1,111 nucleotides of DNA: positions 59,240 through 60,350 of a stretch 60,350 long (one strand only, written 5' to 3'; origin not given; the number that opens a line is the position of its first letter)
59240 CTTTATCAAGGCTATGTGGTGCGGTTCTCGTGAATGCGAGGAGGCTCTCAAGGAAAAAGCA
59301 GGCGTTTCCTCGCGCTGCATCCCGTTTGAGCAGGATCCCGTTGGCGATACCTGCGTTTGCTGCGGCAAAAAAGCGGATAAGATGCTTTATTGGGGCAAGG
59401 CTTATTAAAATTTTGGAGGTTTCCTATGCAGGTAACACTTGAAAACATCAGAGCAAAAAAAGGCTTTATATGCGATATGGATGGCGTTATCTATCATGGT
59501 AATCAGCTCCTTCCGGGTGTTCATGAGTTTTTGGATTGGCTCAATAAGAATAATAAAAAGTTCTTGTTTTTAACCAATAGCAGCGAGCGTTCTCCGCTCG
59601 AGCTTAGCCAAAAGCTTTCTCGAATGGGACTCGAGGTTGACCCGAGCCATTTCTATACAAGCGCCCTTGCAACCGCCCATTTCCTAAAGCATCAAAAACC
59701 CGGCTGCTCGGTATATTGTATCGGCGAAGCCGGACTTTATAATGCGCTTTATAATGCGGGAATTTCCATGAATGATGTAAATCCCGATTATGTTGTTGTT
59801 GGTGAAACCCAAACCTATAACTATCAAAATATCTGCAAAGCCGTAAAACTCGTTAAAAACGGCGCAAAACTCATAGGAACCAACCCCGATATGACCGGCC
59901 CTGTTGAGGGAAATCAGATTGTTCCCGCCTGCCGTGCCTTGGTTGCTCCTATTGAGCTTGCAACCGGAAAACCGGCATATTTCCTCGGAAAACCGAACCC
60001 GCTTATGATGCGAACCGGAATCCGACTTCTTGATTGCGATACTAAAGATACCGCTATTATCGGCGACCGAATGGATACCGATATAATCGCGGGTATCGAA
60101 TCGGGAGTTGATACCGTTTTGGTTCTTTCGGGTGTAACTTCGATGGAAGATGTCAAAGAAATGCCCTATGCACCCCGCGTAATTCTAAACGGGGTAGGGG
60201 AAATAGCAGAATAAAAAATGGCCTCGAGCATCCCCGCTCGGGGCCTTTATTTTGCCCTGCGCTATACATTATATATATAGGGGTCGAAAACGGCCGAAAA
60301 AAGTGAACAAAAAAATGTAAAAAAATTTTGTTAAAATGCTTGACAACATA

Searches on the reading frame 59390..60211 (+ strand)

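Call 51: search_protein_families(library=pfam, proteins=[window:59390-60211:+], max_evalue=0.001)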
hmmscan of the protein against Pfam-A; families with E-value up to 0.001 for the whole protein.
window:59390-60211:+ (274 aa): 4 families
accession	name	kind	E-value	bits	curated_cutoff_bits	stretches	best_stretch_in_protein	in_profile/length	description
PF13344.12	Hydrolase_6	-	3.1e-29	101.4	27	1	26-125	1-100/101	Haloacid dehalogenase-like hydrolase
PF13242.12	Hydrolase_like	-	1.2e-20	73.6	22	1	199-271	2-74/75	HAD-hyrolase-like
PF00702.32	Hydrolase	-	2.5e-10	41.5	26.4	1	24-239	2-191/191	haloacid dehalogenase-like hydrolase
PF13419.12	HAD_2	-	1e-06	29.4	23.8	1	196-245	130-178/178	Haloacid dehalogenase-like hydrolase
